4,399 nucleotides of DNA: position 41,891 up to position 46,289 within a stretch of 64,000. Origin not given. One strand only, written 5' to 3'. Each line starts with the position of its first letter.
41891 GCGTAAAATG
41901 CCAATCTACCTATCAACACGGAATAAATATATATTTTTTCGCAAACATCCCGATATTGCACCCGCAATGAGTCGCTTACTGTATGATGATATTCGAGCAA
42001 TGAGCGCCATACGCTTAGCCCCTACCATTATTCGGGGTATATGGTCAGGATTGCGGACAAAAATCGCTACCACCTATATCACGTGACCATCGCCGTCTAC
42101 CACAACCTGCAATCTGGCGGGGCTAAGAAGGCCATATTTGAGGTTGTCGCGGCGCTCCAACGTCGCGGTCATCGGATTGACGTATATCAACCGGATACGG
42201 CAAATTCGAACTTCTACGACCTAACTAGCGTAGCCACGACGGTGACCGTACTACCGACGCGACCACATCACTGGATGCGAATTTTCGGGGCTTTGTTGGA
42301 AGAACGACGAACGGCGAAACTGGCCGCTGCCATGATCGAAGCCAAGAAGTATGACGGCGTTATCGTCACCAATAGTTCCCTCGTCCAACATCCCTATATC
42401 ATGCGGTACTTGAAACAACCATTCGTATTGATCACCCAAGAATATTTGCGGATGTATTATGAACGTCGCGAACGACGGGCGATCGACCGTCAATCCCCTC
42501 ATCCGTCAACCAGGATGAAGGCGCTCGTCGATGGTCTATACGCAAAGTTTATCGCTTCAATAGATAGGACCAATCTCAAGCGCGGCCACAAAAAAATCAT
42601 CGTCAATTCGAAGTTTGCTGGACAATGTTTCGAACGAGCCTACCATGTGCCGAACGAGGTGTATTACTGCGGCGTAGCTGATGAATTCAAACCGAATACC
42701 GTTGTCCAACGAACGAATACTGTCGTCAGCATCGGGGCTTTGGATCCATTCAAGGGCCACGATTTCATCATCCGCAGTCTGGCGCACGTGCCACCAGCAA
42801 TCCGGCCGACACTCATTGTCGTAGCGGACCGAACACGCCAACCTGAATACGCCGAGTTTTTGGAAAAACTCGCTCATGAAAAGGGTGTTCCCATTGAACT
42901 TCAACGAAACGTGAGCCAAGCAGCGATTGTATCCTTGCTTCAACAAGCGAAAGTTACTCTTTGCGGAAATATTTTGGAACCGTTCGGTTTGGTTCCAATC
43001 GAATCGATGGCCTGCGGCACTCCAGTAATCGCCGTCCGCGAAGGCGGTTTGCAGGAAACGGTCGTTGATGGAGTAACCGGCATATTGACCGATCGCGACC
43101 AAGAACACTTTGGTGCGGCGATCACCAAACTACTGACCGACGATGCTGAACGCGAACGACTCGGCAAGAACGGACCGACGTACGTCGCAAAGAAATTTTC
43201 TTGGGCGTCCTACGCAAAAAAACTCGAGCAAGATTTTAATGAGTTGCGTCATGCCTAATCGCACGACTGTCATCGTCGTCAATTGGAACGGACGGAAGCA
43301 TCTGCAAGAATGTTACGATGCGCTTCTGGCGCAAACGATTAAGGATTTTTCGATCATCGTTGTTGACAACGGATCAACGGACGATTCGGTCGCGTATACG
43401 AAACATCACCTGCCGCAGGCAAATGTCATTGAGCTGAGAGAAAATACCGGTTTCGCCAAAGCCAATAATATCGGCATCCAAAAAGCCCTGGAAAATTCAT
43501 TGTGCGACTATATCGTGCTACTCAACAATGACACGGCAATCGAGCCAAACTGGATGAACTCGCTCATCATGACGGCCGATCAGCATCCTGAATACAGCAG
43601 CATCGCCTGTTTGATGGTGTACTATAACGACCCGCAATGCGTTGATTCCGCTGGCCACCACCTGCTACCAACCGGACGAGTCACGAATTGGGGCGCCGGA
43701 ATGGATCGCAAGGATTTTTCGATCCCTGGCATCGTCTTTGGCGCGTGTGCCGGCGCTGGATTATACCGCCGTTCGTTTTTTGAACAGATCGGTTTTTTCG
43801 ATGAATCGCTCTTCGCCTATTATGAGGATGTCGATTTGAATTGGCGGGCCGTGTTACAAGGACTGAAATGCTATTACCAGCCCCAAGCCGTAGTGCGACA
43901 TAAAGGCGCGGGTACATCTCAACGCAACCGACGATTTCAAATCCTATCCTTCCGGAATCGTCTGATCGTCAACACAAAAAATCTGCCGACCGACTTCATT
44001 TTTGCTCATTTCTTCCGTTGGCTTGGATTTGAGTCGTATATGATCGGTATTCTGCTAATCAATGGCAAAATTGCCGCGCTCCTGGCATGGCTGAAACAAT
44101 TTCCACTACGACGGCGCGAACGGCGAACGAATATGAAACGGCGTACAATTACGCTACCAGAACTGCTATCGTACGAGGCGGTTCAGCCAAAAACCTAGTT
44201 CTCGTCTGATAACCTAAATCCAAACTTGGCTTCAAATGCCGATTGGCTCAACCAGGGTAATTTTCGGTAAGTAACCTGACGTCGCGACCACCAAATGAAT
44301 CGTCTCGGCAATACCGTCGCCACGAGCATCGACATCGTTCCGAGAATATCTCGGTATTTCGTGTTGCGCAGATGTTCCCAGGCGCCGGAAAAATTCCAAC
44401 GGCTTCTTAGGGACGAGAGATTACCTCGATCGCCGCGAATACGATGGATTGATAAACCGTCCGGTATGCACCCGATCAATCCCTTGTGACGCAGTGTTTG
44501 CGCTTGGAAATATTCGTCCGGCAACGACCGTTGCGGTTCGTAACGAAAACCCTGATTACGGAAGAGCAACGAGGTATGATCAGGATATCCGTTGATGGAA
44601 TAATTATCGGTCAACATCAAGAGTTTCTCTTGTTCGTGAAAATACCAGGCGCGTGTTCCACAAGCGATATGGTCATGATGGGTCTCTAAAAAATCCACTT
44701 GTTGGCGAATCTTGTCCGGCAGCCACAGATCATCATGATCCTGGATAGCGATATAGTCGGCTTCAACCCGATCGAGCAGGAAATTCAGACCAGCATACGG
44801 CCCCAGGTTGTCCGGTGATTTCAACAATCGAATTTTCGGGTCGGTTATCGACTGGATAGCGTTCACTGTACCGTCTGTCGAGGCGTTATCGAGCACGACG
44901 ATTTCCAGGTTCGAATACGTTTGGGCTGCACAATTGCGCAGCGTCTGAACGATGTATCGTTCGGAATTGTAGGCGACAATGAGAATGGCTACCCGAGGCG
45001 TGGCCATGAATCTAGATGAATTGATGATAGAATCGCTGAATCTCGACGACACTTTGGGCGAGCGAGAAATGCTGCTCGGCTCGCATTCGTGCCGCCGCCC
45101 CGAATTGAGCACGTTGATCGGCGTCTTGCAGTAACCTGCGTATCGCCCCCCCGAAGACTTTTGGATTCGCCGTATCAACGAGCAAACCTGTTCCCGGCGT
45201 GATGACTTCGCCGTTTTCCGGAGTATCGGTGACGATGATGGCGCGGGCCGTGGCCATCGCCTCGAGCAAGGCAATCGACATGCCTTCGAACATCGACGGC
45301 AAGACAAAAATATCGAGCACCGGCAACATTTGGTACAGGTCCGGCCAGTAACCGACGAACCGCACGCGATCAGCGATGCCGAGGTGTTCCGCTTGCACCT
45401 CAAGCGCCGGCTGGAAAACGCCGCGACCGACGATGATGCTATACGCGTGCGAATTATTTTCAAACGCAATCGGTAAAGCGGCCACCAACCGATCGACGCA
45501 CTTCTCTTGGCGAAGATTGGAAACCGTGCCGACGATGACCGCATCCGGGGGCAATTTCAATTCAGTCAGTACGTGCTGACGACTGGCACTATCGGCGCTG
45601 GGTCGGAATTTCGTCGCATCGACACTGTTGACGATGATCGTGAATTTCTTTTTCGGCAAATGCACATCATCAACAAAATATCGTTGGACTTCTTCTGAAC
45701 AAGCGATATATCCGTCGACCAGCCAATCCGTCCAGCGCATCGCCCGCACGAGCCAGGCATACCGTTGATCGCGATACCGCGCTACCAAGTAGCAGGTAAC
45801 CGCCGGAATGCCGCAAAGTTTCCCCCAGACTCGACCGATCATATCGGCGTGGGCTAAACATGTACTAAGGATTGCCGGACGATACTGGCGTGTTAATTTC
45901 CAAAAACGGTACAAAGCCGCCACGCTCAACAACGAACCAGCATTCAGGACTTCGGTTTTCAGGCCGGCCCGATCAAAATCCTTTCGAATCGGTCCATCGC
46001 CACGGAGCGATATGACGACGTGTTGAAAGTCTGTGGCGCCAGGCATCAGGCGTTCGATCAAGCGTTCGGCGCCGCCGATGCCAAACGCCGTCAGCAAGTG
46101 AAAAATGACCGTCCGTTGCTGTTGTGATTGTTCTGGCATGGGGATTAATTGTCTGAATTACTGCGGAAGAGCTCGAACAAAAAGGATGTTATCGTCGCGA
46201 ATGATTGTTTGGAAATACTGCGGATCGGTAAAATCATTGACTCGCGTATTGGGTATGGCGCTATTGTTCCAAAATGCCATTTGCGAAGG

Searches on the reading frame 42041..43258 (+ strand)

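Call 6: search_protein_families(library=pfam, proteins=[window:42041-43258:+], max_evalue=0.01)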
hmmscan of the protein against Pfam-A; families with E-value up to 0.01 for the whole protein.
window:42041-43258:+ (405 aa): 7 families
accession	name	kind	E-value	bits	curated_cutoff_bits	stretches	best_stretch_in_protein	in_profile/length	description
PF00534.26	Glycos_transf_1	-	1.5e-31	109.7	26.4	1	215-379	5-170/172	Glycosyl transferases group 1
PF13692.12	Glyco_trans_1_4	-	2.3e-21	77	27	1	226-367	2-142/142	Glycosyl transferases group 1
PF20706.3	GT4-conflict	-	1.9e-10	40.7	26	1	219-395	190-385/385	Family 4 Glycosyltransferase in conflict systems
PF13524.12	Glyco_trans_1_2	-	4.5e-09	36.8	25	1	284-396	28-143/144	Glycosyl transferase-like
PF13579.12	Glyco_trans_4_4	-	6.5e-07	30.3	29.7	1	26-147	1-116/158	Glycosyl transferase 4-like domain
PF13439.12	Glyco_transf_4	-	7.2e-07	29.8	28.5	1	26-214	2-168/170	Glycosyltransferase Family 4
PF02350.25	Epimerase_2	-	0.0007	19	30.6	1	260-382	218-334/347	UDP-N-acetylglucosamine 2-epimerase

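Call 72: search_protein_families(library=ncbifam, proteins=[window:42041-43258:+], max_evalue=0.00001)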
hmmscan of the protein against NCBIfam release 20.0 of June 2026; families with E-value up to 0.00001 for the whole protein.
window:42041-43258:+ (405 aa): 25 families
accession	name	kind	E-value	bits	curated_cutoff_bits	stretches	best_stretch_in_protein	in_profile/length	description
TIGR03449.1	mycothiol_MshA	equivalog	2.2e-28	99.3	462.5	1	221-402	216-403/406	D-inositol-3-phosphate glycosyltransferase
TIGR02149.1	glgA_Coryne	subfamily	3.6e-28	98.8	302.4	1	221-395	200-383/391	glycogen synthase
NF041876.1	EPS_EpsE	equivalog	2.4e-22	79.7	400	1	223-395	212-389/389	exopolysaccharide biosynthesis GT4 family glycosyltransferase EpsE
TIGR03999.1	thiol_BshA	equivalog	1.6e-18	66.8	273.7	1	213-402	186-373/375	N-acetyl-alpha-D-glucosaminyl L-malate synthase BshA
NF053787.1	GlcN_PG_synth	equivalog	3e-16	59.2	480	1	288-402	247-359/361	N-acetylglucosaminyl phosphatidylglycerol synthase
TIGR04047.1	MSMEG_0565_glyc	hypoth_equivalog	5.8e-16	58.5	259.85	1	227-394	195-366/373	MSMEG_0565 family glycosyltransferase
TIGR03088.1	stp2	hypoth_equivalog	3.3e-14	52.7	409.05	1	224-399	193-370/374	TIGR03088 family PEP-CTERM/XrtA system glycosyltransferase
NF038295.1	EPS_HpsP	equivalog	1.3e-13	50.7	550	1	222-401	204-386/388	hormogonium polysaccharide biosynthesis glycosyltransferase HpsP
NF038229.1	Glyco4_Geo_Pelo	equivalog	1.7e-13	50.3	400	1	226-399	162-333/338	GPMC system family 4 glycosyltransferase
TIGR02095.1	glgA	subfamily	4.1e-12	45.5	328.45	1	224-400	293-475/477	glycogen/starch synthase, ADP-glucose type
NF012028.0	PRK15484.1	subfamily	9.5e-12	44.7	618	1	269-400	243-376/380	lipopolysaccharide N-acetylglucosaminyltransferase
TIGR02472.1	sucr_P_syn_N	equivalog_domain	1.3e-11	44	576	1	307-394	345-433/439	sucrose-phosphate synthase, putative, glycosyltransferase domain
NF046085.1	XrtY_assoc_Gly1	equivalog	2.7e-11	43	400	1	216-395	200-377/387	XrtY-associated glycosyltransferase XYAG1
TIGR04063.1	stp3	hypoth_equivalog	2.5e-09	36.5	442.05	1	317-402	309-395/397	TIGR04063 family PEP-CTERM/XrtA system glycosyltransferase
NF050063.1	ProtGlycPglJ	equivalog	4.4e-08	32.7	500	1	222-394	191-358/363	N-acetylgalactosamine-N,N'-diacetylbacillosaminyl-diphospho-undecaprenol 4-alpha-N-acetylgalactosaminyltransferase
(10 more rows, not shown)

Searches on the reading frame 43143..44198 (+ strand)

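Call 6: search_protein_families(library=pfam, proteins=[window:43143-44198:+], max_evalue=0.01)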
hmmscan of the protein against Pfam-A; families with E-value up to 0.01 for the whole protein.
window:43143-44198:+ (351 aa): 4 families
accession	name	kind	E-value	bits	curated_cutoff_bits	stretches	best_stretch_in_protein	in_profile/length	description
PF00535.33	Glycos_transf_2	-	4e-26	92.4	23.3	1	42-216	1-167/168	Glycosyl transferase family 2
PF13641.12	Glyco_tranf_2_3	-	4.6e-13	50.1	27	1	38-254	1-212/230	Glycosyltransferase like family 2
PF13632.12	Glyco_trans_2_3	-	2.7e-05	24.5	27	1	123-259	1-129/198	Glycosyl transferase family group 2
PF10111.15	Glyco_tranf_2_2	-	0.0008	19.4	27.3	1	51-236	12-199/276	Glycosyltransferase like family 2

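Call 72: search_protein_families(library=ncbifam, proteins=[window:43143-44198:+], max_evalue=0.00001)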
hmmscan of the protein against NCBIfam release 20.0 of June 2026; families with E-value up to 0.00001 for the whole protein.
window:43143-44198:+ (351 aa): 15 families
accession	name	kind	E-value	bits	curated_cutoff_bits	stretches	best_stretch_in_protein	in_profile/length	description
TIGR03965.1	mycofact_glyco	equivalog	7.9e-19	67.9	280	1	39-254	74-281/467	mycofactocin biosynthesis glycosyltransferase MftF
TIGR03937.1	PgaC_IcaA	equivalog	2e-17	63.2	422.3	1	39-251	45-248/407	poly-beta-1,6-N-acetyl-D-glucosamine synthase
TIGR01556.1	rhamnosyltran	subfamily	2.6e-17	62.9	200.55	1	52-260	8-206/281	rhamnosyltransferase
NF041875.1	EPS_EpsD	equivalog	1e-15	58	370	1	43-258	3-211/325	exopolysaccharide biosynthesis glycosyltransferase EpsD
NF007482.0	PRK10073.1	equivalog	5.1e-15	55.3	423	1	40-148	7-113/334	glycosyltransferase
TIGR04283.1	glyco_like_mftF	equivalog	3.8e-11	43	182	1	42-262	2-198/221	TIGR04283 family arsenosugar biosynthesis glycosyltransferase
NF038302.1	EPS_HpsE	equivalog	3.2e-10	39.5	300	1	42-155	4-121/307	hormogonium polysaccharide biosynthesis glycosyltransferase HpsE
NF050050.1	ProtGlycPglI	equivalog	2.6e-09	36.9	500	1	42-157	5-120/306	GalNAc(5)-diNAcBac-PP-undecaprenol beta-1,3-glucosyltransferase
NF038299.1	EPS_HpsN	equivalog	2.8e-08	33.1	425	1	42-291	4-264/317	hormogonium polysaccharide biosynthesis glycosyltransferase HpsN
NF047683.1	TeichurnBiosyTuaG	equivalog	3.9e-08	33.2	400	1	41-139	8-105/252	teichuronic acid biosynthesis protein TuaG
NF050113.1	gal_furan_GlfT1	equivalog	9.9e-08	31.6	330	1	43-243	3-196/290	galactofuranosyltransferase GlfT1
NF053739.1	GlytfEpsEBac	equivalog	1.1e-07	31.2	450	1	42-164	4-126/265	glycosyltransferase EpsE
TIGR03111.1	glyc2_xrt_Gpos1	hypoth_equivalog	3.8e-07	29.3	363.95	1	33-155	44-166/439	TIGR03111 family XrtG-associated glycosyltransferase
NF041394.1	GtaseAglG_Halo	equivalog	1.7e-06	27.5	440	1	51-223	15-178/304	glucosyl-dolichyl phosphate glucuronosyltransferase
TIGR04242.1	nodulat_NodC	equivalog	3.1e-06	26.4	550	1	28-213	38-218/395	chitooligosaccharide synthase NodC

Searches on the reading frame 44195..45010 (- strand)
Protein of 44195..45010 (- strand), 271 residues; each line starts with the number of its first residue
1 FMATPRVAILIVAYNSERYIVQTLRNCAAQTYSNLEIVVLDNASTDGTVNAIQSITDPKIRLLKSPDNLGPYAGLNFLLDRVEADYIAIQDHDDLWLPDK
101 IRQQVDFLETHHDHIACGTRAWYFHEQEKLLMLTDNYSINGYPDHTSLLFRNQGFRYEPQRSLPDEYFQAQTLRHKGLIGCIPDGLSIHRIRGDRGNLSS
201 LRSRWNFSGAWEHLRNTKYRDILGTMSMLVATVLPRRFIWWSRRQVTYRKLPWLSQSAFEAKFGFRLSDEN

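Call 72: search_protein_families(library=ncbifam, proteins=[window:44195-45010:-], max_evalue=0.00001)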
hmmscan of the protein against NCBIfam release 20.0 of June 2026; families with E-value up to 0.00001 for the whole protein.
window:44195-45010:- (271 aa): 10 families
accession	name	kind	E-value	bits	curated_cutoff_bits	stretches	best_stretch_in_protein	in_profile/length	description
NF047683.1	TeichurnBiosyTuaG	equivalog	1.3e-20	74.2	400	1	4-113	5-116/252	teichuronic acid biosynthesis protein TuaG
NF053739.1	GlytfEpsEBac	equivalog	1.6e-20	73.2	450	1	5-127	1-126/265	glycosyltransferase EpsE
TIGR04440.1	glyco_TIGR04440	domain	1.4e-14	54.4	70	1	7-137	2-135/215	TIGR00180 family glycosyltransferase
NF007482.0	PRK10073.1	equivalog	3.6e-12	45.9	423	1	4-129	5-131/334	glycosyltransferase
NF050050.1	ProtGlycPglI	equivalog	4.9e-11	42.5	500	1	5-116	2-116/306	GalNAc(5)-diNAcBac-PP-undecaprenol beta-1,3-glucosyltransferase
TIGR03937.1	PgaC_IcaA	equivalog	2e-10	40.2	422.3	1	4-102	44-144/407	poly-beta-1,6-N-acetyl-D-glucosamine synthase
NF007453.0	PRK10018.1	equivalog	6.6e-08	32.5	382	1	4-104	5-107/280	colanic acid biosynthesis glycosyltransferase WcaA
TIGR04017.1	WcaA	equivalog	8.5e-08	32.1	495.75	1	3-105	3-107/279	colanic acid biosynthesis glycosyltransferase WcaA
NF041875.1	EPS_EpsD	equivalog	4.7e-07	29.5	370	1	8-118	2-114/325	exopolysaccharide biosynthesis glycosyltransferase EpsD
NF038302.1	EPS_HpsE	equivalog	4.5e-06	25.8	300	1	8-120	4-123/307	hormogonium polysaccharide biosynthesis glycosyltransferase HpsE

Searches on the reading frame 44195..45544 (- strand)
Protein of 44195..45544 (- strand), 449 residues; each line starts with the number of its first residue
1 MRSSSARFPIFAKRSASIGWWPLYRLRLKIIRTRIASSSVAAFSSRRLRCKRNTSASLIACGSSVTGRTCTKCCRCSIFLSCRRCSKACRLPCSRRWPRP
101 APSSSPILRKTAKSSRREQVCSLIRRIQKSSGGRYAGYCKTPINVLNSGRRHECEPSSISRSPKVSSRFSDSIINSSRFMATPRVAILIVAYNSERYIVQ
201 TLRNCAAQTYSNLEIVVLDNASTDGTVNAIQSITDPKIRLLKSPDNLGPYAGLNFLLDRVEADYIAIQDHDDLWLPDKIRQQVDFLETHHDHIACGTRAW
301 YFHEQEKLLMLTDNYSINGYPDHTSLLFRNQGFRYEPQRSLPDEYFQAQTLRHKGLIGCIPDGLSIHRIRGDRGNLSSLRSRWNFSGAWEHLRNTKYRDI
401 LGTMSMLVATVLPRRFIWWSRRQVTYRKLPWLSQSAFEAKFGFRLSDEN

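Call 3: search_protein_families(library=pfam, proteins=[window:44195-45544:-], max_evalue=0.01)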
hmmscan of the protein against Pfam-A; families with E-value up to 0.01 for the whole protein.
window:44195-45544:- (449 aa): 3 families
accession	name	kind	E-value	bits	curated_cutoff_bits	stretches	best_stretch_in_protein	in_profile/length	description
PF00535.33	Glycos_transf_2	-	4.4e-30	105.2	23.3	1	187-313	2-130/168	Glycosyl transferase family 2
PF13641.12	Glyco_tranf_2_3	-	2.7e-13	50.9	27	1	183-308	1-131/230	Glycosyltransferase like family 2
PF10111.15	Glyco_tranf_2_2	-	1.5e-07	31.6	27.3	1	189-285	6-105/276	Glycosyltransferase like family 2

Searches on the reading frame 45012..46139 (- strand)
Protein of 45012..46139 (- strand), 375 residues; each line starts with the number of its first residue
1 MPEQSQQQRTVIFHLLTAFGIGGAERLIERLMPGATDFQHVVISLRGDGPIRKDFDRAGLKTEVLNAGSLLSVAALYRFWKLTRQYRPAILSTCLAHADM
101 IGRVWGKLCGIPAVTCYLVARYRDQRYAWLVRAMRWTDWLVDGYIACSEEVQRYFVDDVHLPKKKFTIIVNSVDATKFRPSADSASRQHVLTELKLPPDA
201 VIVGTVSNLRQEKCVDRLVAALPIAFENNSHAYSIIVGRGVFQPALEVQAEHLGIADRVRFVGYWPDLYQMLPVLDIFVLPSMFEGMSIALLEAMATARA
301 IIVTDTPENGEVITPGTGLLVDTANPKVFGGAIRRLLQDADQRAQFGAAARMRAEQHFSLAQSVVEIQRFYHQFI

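Call 3: search_protein_families(library=pfam, proteins=[window:45012-46139:-], max_evalue=0.01)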
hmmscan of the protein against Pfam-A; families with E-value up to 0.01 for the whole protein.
window:45012-46139:- (375 aa): 5 families
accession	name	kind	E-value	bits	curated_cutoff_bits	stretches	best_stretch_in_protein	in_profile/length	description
PF00534.26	Glycos_transf_1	-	8.6e-29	100.7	26.4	1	194-351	9-170/172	Glycosyl transferases group 1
PF13692.12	Glyco_trans_1_4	-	2.6e-27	96.3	27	1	202-339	3-142/142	Glycosyl transferases group 1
PF13439.12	Glyco_transf_4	-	2.7e-12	47.5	28.5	1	21-176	1-169/170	Glycosyltransferase Family 4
PF13579.12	Glyco_trans_4_4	-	5.7e-07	30.5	29.7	1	22-170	1-156/158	Glycosyl transferase 4-like domain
PF13524.12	Glyco_trans_1_2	-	0.00023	21.6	25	1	287-367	63-142/144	Glycosyl transferase-like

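Call 72: search_protein_families(library=ncbifam, proteins=[window:45012-46139:-], max_evalue=0.00001)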
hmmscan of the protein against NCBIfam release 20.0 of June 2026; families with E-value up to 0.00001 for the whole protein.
window:45012-46139:- (375 aa): 27 families (the best 25 are shown)
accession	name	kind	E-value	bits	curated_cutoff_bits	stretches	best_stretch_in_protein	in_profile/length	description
TIGR03088.1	stp2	hypoth_equivalog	5e-54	183.8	409.05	1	10-373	2-372/374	TIGR03088 family PEP-CTERM/XrtA system glycosyltransferase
TIGR03999.1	thiol_BshA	equivalog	4e-27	95.1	273.7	1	142-374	146-373/375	N-acetyl-alpha-D-glucosaminyl L-malate synthase BshA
NF041876.1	EPS_EpsE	equivalog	1.6e-20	73.7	400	1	201-363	215-385/389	exopolysaccharide biosynthesis GT4 family glycosyltransferase EpsE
TIGR04063.1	stp3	hypoth_equivalog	2.2e-18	66.3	442.05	1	161-374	177-395/397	TIGR04063 family PEP-CTERM/XrtA system glycosyltransferase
TIGR03449.1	mycothiol_MshA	equivalog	1.2e-16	60.6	462.5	1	145-373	169-402/406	D-inositol-3-phosphate glycosyltransferase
NF050063.1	ProtGlycPglJ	equivalog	1.3e-15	57.5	500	1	150-357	154-350/363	N-acetylgalactosamine-N,N'-diacetylbacillosaminyl-diphospho-undecaprenol 4-alpha-N-acetylgalactosaminyltransferase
TIGR02149.1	glgA_Coryne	subfamily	1.7e-15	57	302.4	1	144-371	148-387/391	glycogen synthase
TIGR04157.1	glyco_rSAM_CFB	subfamily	1.4e-14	53.9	400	1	141-362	170-397/406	TIGR04157 family glycosyltransferase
NF047684.1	TeichurnBiosyTuaC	equivalog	6.2e-13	48.4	550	1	172-373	193-388/391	teichuronic acid biosynthesis protein TuaC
NF007640.0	PRK10307.1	subfamily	1.8e-12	46.9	276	1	162-364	192-397/411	WcaI family glycosyltransferase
NF038229.1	Glyco4_Geo_Pelo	equivalog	2.5e-12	46.5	400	1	274-373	237-335/338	GPMC system family 4 glycosyltransferase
TIGR03087.1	stp1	hypoth_equivalog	5.2e-12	45.6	316.65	1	159-372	191-395/397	TIGR03087 family PEP-CTERM/XrtA system glycosyltransferase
NF011726.0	PRK15179.1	equivalog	7.1e-12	44.4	733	1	152-371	470-691/694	Vi polysaccharide biosynthesis protein TviE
NF038298.1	EPS_HpsO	equivalog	1.7e-11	43.5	575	1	172-373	177-386/388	hormogonium polysaccharide biosynthesis glycosyltransferase HpsO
NF038295.1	EPS_HpsP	equivalog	7.9e-11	41.6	550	1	183-373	190-386/388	hormogonium polysaccharide biosynthesis glycosyltransferase HpsP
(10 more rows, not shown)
